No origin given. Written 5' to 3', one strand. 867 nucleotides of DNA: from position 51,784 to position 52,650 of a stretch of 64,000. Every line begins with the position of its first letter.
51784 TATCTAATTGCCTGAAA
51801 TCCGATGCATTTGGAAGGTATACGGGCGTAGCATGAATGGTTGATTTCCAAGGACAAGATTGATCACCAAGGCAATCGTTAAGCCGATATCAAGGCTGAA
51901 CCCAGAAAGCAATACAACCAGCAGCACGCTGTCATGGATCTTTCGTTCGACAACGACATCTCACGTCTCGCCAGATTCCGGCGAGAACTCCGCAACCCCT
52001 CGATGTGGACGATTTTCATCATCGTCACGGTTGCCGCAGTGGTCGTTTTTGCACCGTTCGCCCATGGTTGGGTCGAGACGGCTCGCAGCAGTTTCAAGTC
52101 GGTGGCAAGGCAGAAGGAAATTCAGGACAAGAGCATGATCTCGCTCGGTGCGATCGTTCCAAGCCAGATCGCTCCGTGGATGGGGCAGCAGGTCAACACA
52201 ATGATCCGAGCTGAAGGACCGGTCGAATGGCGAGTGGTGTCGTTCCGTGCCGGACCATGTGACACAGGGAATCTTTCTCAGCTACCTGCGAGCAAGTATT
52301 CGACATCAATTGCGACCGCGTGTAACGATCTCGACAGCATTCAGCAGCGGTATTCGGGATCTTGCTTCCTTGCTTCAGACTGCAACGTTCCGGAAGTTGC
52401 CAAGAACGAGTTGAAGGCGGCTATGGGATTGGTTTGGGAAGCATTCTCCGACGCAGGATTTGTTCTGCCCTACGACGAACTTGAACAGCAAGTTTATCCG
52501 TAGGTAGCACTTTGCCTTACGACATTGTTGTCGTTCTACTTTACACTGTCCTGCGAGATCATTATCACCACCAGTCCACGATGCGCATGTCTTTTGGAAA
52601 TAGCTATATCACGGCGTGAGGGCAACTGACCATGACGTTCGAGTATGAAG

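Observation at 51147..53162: Three tandem, diverged paralogues of an unrecognised single-pass membrane protein with an invariant Cys4 ectodomain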

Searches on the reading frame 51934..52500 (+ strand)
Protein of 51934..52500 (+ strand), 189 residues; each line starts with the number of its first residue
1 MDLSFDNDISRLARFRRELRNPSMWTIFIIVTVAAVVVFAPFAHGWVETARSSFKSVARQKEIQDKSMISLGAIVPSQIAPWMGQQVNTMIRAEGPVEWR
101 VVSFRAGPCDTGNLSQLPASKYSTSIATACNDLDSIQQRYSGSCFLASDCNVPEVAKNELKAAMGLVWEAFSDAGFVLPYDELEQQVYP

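Call 4: search_protein_families(library=pfam, proteins=[window:51934-52500:+], max_evalue=1)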
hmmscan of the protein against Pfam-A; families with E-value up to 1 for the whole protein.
window:51934-52500:+ (189 aa): 1 family
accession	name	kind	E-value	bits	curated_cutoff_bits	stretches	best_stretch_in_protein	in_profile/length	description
PF14865.12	Macin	-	0.09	13.8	27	1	118-161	12-56/60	Macin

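Call 5: search_protein_families(library=ncbifam, proteins=[window:51934-52500:+], max_evalue=1)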
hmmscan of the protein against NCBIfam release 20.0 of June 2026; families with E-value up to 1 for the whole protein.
window:51934-52500:+ (189 aa): 0 families

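Call 24: predict_structure(alignment_id=A2)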
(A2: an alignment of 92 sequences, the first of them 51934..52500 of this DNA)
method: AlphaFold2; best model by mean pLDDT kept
length: 189 residues; sequences in the alignment: 92
mean_pLDDT: 77.1   pTM: 0.59
mean pLDDT of the five models: 77.1, 74.3, 74.0, 70.4, 70.3
residues with pLDDT >= 90: 46; 70-90: 81; 50-70: 48; < 50: 14
segments of 3 or more residues with pLDDT < 50: 1-6, 182-188
pLDDT, mean of each block of 10 residues (from residue 1): 48 64 78 82 66 70 62 76 91 85 85 86 93 92 74 90 94 81 45
secondary structure, 60 per line:
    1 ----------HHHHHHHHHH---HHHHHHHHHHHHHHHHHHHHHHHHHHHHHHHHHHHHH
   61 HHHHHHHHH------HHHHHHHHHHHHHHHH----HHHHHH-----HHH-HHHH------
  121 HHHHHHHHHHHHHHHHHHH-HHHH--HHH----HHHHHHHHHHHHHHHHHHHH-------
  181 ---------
elements in order: H11-20 H24-69 H76-91 H96-101 H111-114 H121-139 H141-144 H154-173
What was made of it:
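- AF2: the full-length model has one continuous helix from residue 24 to 69 (TM plus stalk) and a confident helical head (call 24). AF2 models the TM and stalk as one continuous helix (call 24). The AF2 model has a lollipop shape with a 46-residue N-terminal helix (call 24).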

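Call 26: search_protein_representatives(alignment_id=A2)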
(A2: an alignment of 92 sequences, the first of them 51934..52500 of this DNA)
Query: 92 sequences, 189 profile positions. Proteins with E-value up to 0.001 (for the whole library): 62; up to 1e-10: 43; up to 1e-30: 22. The best 62 are listed.
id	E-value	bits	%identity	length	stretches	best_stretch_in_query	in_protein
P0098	1.5e-77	275.5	-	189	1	1-187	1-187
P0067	1.0e-76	272.8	-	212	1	5-187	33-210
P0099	1.3e-64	233.2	-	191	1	7-185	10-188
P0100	3.4e-54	199.3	-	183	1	11-186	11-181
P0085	8.4e-53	194.8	-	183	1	2-180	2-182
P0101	4.4e-51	189.2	-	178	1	2-179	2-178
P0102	1.6e-50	187.3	-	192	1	8-183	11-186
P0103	2.0e-50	187.0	-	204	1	5-177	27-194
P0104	2.2e-50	186.8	-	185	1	9-182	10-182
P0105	5.9e-48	179.0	-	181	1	6-180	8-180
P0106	6.5e-48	178.8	-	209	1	7-187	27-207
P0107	6.7e-48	178.8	-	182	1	9-186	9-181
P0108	3.3e-44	166.7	-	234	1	4-174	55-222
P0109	1.1e-40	155.3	-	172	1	15-184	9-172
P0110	1.2e-40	155.1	-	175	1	13-187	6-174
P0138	8.9e-11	57.7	-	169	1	83-178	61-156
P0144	3.7e-07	45.9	-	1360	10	112-134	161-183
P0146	4.3e-06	42.4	-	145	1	76-167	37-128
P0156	7.0e-04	35.2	-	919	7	117-143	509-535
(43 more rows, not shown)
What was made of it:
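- Narrow family: 62 hits among 1.84e9 representatives (call 26).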

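Call 28: fold_search(model_id=the predicted structure, library=pdb)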
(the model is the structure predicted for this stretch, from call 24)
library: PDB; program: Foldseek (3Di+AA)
matches with E <= 10: 224; with E <= 0.001: 0
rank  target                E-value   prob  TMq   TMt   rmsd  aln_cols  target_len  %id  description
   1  1dow_A                2.0e-01  0.63  0.29  0.27  21.0       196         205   11  CRYSTAL STRUCTURE OF A CHIMERA OF BETA-CATENIN AND ALPHA-CATENIN (released 2000-07-12)
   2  4f7g_B                4.1e-01  0.35  0.24  0.26  12.3       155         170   14  Crystal structure of talin autoinhibition complex (released 2012-07-04)
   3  2l10_MODEL_1_A        4.6e-01  0.44  0.27  0.31   6.7       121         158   13  Solution Structure of the R6 Domain of Talin (released 2011-08-31)
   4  2l7a_MODEL_1_A        6.9e-01  0.44  0.26  0.32   6.3       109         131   10  Solution Structure of the R3 Domain of Talin (released 2011-12-21)
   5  2b0h_MODEL_1_A        7.7e-01  0.33  0.25  0.33   7.6       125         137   14  Solution structure of VBS3 fragment of talin (released 2006-01-17)
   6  2kvp_MODEL_1_A        7.7e-01  0.25  0.25  0.28  10.9       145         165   14  Solution Structure of the R10 Domain of Talin (released 2010-05-05)
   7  1u6h_A                8.1e-01  0.44  0.34  0.27  22.3       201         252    9  Vinculin head (0-258) in complex with the talin vinculin binding site 2 (849-879) (released 2005-01-18)
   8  3rf3_A                1.0e+00  0.38  0.33  0.26   8.2       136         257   10  Shigella IpaA-VBS3 in complex with human vinculin (released 2011-04-27)
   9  3s90_A                1.1e+00  0.38  0.30  0.25   6.7       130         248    8  Human vinculin head domain Vh1 (residues 1-252) in complex with murine talin (VBS33; residues 1512-1546) (released 2011-06-22)
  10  1aep                  1.2e+00  0.09  0.18  0.21  15.4       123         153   10  MOLECULAR STRUCTURE OF AN APOLIPOPROTEIN DETERMINED AT 2.5-ANGSTROMS RESOLUTION (released 1994-01-31)
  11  7y5e_g6               1.4e+00  0.44  0.36  0.43   7.3       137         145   11  In situ single-PBS-PSII-PSI-LHCs megacomplex. (released 2023-02-01)
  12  1rkc_A                1.4e+00  0.28  0.31  0.24   7.7       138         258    8  Human vinculin head (1-258) in complex with talin's vinculin binding site 3 (residues 1944-1969) (released 2004-01-13)
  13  9uc5_A                1.4e+00  0.21  0.22  0.37  11.2       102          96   10  Mini-protein binder of N-terminal domain of nucleocapsid protein of SARS-CoV2 (released 2026-02-25)
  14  3tj6_A                1.4e+00  0.41  0.35  0.28   6.5       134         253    7  human vinculin head domain (Vh1, residues 1-258) in complex with the vinculin binding site of the surface cell antigen (released 2011-09-07)
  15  3zdl_A                1.4e+00  0.33  0.34  0.27   8.1       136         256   10  Vinculin head (1-258) in complex with a RIAM fragment (released 2013-02-13)
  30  7y5e_Q6               2.4e+00  0.15  0.27  0.32   6.5       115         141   10  In situ single-PBS-PSII-PSI-LHCs megacomplex. (released 2023-02-01)
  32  1wat_B                2.5e+00  0.09  0.22  0.27  14.8       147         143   11  THE THREE-DIMENSIONAL STRUCTURE OF THE LIGAND-BINDING DOMAIN OF A WILD-TYPE BACTERIAL CHEMOTAXIS RECEPTOR (released 1994-12-20)
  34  4k0d_A                2.7e+00  0.33  0.37  0.46  10.8       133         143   12  Periplasmic sensor domain of sensor histidine kinase, Adeh_2942 (released 2013-06-12)
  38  1lih                  2.8e+00  0.09  0.22  0.26  17.6       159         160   14  THREE-DIMENSIONAL STRUCTURES OF THE LIGAND-BINDING DOMAIN OF THE BACTERIAL ASPARTATE RECEPTOR WITH AND WITHOUT A LIGAND (released 1995-09-15)
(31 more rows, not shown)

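Call 34: find_related_loci(query=A4, collection=genome_contigs, flank=8000)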
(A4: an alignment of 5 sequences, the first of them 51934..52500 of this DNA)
Query A4 (189 aa) in genome_contigs; peptide patterns used: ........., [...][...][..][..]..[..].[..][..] (x = any residue, [..] = any of these).
59 stretches matched a pattern; 24 encode a relative of the query (tblastn E <= 1e-3); 24 distinct loci.
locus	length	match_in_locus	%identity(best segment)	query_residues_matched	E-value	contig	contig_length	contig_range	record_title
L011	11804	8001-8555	70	1-185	7e-88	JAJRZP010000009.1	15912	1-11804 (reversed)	MAG: Chloroflexota bacterium isolate Dive96_bin4.203 k141_314766, whole genome shotgun sequence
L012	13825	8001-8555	69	1-185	9e-88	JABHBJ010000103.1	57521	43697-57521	MAG: Chloroflexi bacterium isolate SI036_bin77 k141_1509062, whole genome shotgun sequence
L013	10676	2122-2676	68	1-185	1e-87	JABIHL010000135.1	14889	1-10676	MAG: Chloroflexi bacterium isolate SI053_bin67 k141_1188591, whole genome shotgun sequence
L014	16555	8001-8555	69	1-185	5e-87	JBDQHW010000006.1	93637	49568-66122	MAG: Dehalococcoidia bacterium isolate SFB_27D_18OOND_coas_56 k141_4553297_length_93637_cov_99.4884, whole genome shotgu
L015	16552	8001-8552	66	1-184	3e-83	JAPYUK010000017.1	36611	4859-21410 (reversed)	MAG: Dehalococcoidia bacterium isolate PW8.metabat2.104 PW8_1363_length_36611_cov_16.141673, whole genome shotgun sequen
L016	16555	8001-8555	64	1-185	3e-83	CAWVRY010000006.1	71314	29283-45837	MAG TPA_asm: uncultured bacterium isolate ERR3589560_binner12_127 genome assembly, contig: ERZ7463206.143, whole genome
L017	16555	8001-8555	69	1-185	3e-80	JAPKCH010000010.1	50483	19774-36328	MAG: Dehalococcoidia bacterium isolate ANT-59 NODE_210_length_50483_cov_11.557746, whole genome shotgun sequence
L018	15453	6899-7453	66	1-185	4e-80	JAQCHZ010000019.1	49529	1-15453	MAG: Chloroflexota bacterium isolate casp40-mb.264 NODE_1618_length_49529_cov_0.722173, whole genome shotgun sequence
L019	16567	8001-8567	62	1-189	5e-79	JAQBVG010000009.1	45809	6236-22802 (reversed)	MAG: Chloroflexota bacterium isolate casp150-mb.173 NODE_2085_length_45809_cov_0.083483, whole genome shotgun sequence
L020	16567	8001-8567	61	1-189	2e-78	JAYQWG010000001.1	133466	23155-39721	MAG: Chloroflexota bacterium isolate SD9009_S3_rosella_bins.tsv.027 NODE_13_length_133466_cov_24.300365, whole genome sh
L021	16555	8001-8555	63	1-185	5e-78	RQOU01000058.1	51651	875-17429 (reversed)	MAG: SAR202 cluster bacterium isolate OSU_BB04 BB04_058, whole genome shotgun sequence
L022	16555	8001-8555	63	1-185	5e-78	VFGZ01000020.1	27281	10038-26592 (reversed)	MAG: SAR202 cluster bacterium isolate OSU_TB40 TB40_020, whole genome shotgun sequence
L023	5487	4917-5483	61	1-189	1e-77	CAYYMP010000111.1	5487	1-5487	MAG TPA_asm: uncultured Dehalococcoidales bacterium isolate SRP134809_co1_506 genome assembly, contig: NODE_30129_length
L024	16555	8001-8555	62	1-185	4e-76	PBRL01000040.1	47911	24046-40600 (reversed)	MAG: Chloroflexota bacterium isolate NP954 34423, whole genome shotgun sequence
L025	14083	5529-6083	65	1-185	1e-74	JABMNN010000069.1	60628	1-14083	MAG: Chloroflexota bacterium isolate bin.216 k141_3583420, whole genome shotgun sequence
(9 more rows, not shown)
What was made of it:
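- All 24 GTDB species hits are Chloroflexota, Dehalococcoidia or SAR202 (call 34).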

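Call 37: search_solved_structures(query=A2, max_evalue=10, show_alignments=2)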
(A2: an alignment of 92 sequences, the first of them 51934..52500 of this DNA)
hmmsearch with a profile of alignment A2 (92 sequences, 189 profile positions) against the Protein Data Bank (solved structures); distinct sequences matched with E-value up to 10: 8.
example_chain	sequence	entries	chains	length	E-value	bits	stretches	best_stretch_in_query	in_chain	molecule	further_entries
9egp_A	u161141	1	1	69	0.03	16.8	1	17-66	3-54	Geopilin domain 1 protein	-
7tgg_A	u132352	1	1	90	0.13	14.7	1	15-81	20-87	Geopilin domain 1 protein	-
9mrg_A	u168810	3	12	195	0.39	13.2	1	25-92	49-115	Kiwa protein KwaA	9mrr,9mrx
9o0i_G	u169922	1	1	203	0.43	13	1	25-92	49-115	Kiwa protein KwaA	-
2m7g_A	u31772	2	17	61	1.1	11.6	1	28-81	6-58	Geopilin domain 1 protein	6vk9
5u9k_A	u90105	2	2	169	1.9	10.9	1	73-101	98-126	Aryl hydrocarbon receptor-interacting protein-like 1 (AIPL1)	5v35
5u9a_A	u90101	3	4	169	2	10.9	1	73-101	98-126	Aryl hydrocarbon receptor-interacting protein-like 1 (AIPL1)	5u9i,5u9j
8qag_A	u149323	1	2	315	2.9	10.3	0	25-73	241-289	sc-CC-6-95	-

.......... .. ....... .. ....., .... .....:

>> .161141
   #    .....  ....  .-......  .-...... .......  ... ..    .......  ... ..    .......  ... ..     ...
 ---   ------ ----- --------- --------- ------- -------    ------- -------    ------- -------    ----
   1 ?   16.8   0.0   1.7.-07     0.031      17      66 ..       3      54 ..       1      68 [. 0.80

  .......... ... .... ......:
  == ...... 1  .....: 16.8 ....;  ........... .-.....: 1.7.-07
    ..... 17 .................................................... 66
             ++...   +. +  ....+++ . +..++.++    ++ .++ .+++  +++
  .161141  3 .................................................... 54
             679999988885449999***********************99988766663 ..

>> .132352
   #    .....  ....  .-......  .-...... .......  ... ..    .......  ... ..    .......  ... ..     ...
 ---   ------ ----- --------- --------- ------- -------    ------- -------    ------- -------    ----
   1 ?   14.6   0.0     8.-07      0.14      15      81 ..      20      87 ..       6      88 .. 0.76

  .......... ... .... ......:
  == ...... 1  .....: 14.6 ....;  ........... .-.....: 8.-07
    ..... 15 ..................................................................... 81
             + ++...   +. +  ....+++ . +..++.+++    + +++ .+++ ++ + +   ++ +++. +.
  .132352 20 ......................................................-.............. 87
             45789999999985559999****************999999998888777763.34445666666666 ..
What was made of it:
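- On Psb27 / PsbQ-like extrinsic bundle proteins: There is no sequence hit (calls 4, 37).
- The profile search of PDB sequences puts Geobacter PilA-N first (E 0.03), aligning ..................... (call 37).
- Tried and rejected: Only TM-segment matches appeared, to PilA-N and KwaA (call 37).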

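Call 38: search_protein_families(library=pfam, alignment_id=A2, max_evalue=1)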
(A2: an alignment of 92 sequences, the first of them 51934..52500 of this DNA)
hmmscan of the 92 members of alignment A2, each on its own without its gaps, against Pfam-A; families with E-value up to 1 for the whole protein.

A. member 1, window:51934-52500:+ (189 aa): 1 family
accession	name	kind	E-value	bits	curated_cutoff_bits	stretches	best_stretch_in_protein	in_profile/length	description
PF14865.12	Macin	-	0.09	13.8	27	1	118-161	12-56/60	Macin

B. families by the number of members that match (of 92 scanned): 34 families (the first 25 are shown)
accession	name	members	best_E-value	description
PF12911.12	OppC_N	5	0.015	N-terminal TM domain of oligopeptide transport permease C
PF16038.10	TMIE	4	0.058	TMIE protein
PF10472.14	CReP_N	3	0.061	eIF2-alpha phosphatase phosphorylation constitutive repressor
PF14865.12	Macin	3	0.079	Macin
PF19865.4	DUF6338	2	0.016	Family of unknown function (DUF6338)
PF20228.3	DUF6587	2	0.11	Family of unknown function (DUF6587)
PF06072.16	Herpes_US9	2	0.13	Alphaherpesvirus tegument protein US9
PF17051.10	COA2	1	0.018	Cytochrome C oxidase assembly factor 2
PF05739.25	SNARE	1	0.025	SNARE domain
PF21445.3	ADDB_N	1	0.068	ADDB, N-terminal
PF24399.1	DUF7543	1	0.077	Family of unknown function (DUF7543)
PF04341.17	DUF485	1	0.086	Protein of unknown function, DUF485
PF00532.27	Peripla_BP_1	1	0.09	Periplasmic binding proteins and sugar binding domain of LacI family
PF24377.1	DUF7533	1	0.095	Family of unknown function (DUF7533)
PF10193.14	Telomere_reg-2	1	0.11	Telomere length regulation protein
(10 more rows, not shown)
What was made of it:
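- Closest known: OppC_N. Same: A similar juxtamembrane pattern, basic-x-x-(R/N)-N..., followed by a TM ending in A-P. Five of 92 members give weak hits (call 38).
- One member gives a weak COA2 hit (E 0.018, call 38).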

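Call 42: find_homologous_proteins(query=A5, max_evalue=0.001)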
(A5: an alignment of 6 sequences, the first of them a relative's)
Query A5 (6 sequences) (151 aa, profile of the alignment): 7 proteins with E <= 0.001 among 8000 candidates.
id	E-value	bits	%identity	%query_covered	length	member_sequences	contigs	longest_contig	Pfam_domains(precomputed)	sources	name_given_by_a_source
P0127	3.3e-62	226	100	100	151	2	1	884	-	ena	-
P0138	9.9e-60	218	36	95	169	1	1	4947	-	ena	-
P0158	1.5e-53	198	36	95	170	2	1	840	-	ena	-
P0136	5.6e-49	183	28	61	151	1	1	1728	-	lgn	-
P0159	4.9e-46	174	72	83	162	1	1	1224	-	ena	-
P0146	1.2e-44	169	26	62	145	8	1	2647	-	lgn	-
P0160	4.6e-13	67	44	11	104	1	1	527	-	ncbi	-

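Call 43: fold_search(model_id=the predicted structure, library=viral)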
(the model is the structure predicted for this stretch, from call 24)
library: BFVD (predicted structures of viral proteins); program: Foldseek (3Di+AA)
matches with E <= 10: 286; with E <= 0.001: 0
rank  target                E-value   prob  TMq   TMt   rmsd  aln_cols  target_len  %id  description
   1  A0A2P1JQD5            2.6e-01  0.96  0.36  0.61   3.7       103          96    9  (no name in the UniProt tables at hand)
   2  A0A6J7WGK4            2.8e-01  0.69  0.32  0.24  24.8       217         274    6  Uncharacterized protein [uncultured Caudovirales phage]
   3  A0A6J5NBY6            3.8e-01  0.33  0.25  0.15  22.5       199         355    8  Uncharacterized protein [uncultured Caudovirales phage]
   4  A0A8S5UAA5            5.2e-01  0.25  0.23  0.11  22.4       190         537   13  L SHAPED TAIL FIBER PROTEIN [Myoviridae sp. ctNrE4]
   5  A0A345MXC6            5.5e-01  0.18  0.21  0.13  17.1       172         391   14  (no name in the UniProt tables at hand)
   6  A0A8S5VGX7            6.1e-01  0.14  0.19  0.12  14.6       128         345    9  Uncharacterized protein [Myoviridae sp. ctkfK18]
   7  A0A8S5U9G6            6.4e-01  0.25  0.26  0.26  15.8       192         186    7  Terminase small subunit [Siphoviridae sp. ctKNZ79]
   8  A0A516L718            7.1e-01  0.14  0.20  0.14  21.6       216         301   13  (no name in the UniProt tables at hand)
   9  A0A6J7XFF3            7.1e-01  0.12  0.19  0.07  16.8       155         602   14  Uncharacterized protein [uncultured Caudovirales phage]
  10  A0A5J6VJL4            7.5e-01  0.14  0.19  0.14  20.9       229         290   12  Uncharacterized protein [Megaviridae environmental sample]
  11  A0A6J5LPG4            8.3e-01  0.18  0.23  0.11  20.2       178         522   12  Uncharacterized protein [uncultured Caudovirales phage]
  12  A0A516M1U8            9.2e-01  0.25  0.25  0.25  18.6       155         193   12  (no name in the UniProt tables at hand)
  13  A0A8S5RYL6            9.7e-01  0.20  0.17  0.22  13.3        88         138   15  Tail tube protein [Myoviridae sp. ctKFg29]
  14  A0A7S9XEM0            9.7e-01  0.18  0.19  0.18  10.6       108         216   11  (no name in the UniProt tables at hand)
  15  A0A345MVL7            9.7e-01  0.13  0.20  0.13  24.1       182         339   13  (no name in the UniProt tables at hand)
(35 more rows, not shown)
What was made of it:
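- On Phage or anti-phage defence protein families: BFVD Foldseek gives a best E of 0.26 (call 43).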

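Call 44: find_encoding_contigs(protein=P0138, flank=5000, max_places=2)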
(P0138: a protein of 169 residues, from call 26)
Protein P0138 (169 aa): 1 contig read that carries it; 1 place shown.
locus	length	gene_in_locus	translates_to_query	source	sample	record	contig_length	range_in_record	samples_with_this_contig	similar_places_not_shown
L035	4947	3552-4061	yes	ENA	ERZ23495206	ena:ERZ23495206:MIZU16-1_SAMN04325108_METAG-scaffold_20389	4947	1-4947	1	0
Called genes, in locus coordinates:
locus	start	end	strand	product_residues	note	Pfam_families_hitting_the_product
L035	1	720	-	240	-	?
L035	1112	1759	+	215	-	PF08543:Phos_pyr_kin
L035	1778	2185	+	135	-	-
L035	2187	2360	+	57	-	PF02943:FeThRed_B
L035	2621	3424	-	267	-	PF00561:Abhydrolase_1, PF12146:Hydrolase_4, PF12697:Abhydrolase_6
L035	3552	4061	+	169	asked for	-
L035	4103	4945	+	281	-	?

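Call 45: find_encoding_contigs(protein=P0146, flank=5000, max_places=2)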
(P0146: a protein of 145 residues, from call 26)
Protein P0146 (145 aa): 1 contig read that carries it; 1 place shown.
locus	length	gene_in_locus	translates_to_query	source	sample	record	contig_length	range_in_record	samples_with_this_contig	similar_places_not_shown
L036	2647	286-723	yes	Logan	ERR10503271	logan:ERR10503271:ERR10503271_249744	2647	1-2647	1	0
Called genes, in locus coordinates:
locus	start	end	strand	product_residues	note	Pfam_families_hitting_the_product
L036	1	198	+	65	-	?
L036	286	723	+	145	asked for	-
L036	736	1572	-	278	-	PF13483:Lactamase_B_3, PF12706:Lactamase_B_2 (faint)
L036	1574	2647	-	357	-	?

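Call 46: search_protein_families(library=pfam, proteins=[L035:4103-4945:+, L035:1-720:-, L036:1-198:+, L036:1574-2647:-], max_evalue=0.01)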
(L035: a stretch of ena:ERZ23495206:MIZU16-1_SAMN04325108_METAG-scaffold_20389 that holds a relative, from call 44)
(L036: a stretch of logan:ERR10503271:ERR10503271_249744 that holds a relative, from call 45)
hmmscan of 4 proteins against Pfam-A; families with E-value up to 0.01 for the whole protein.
L035:4103-4945:+ (281 aa): 1 family
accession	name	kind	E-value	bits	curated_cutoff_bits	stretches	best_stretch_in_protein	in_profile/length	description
PF09338.16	Gly_reductase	-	3.8e-46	157.9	22.2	1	36-281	3-236/426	Glycine/sarcosine/betaine reductase component B subunits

L035:1-720:- (240 aa): 0 families

L036:1-198:+ (65 aa): 0 families

L036:1574-2647:- (357 aa): 2 families
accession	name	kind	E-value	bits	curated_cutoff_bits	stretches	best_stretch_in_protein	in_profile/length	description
PF04612.17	T2SSM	-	0.0024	18.6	27.8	1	228-316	41-130/160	Type II secretion system (T2SS), protein M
PF05137.18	PilN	-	0.0074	16.8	22.8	0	271-328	2-59/78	Fimbrial assembly protein (PilN)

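Call 68: search_protein_families(library=phrogs, proteins=[window:51934-52500:+], max_evalue=0.1)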
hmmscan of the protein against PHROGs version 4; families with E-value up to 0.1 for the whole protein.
window:51934-52500:+ (189 aa): 0 families

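Call 69: search_protein_families(library=padloc, proteins=[window:51934-52500:+], max_evalue=0.1)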
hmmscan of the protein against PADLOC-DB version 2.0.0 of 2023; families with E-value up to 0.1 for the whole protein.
window:51934-52500:+ (189 aa): 0 families

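Call 70: search_dna_similar(query=window:51934-52500:+, collection=phages, mode=protein, max_evalue=0.01)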
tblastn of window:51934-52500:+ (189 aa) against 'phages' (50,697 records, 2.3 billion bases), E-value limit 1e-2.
No match.
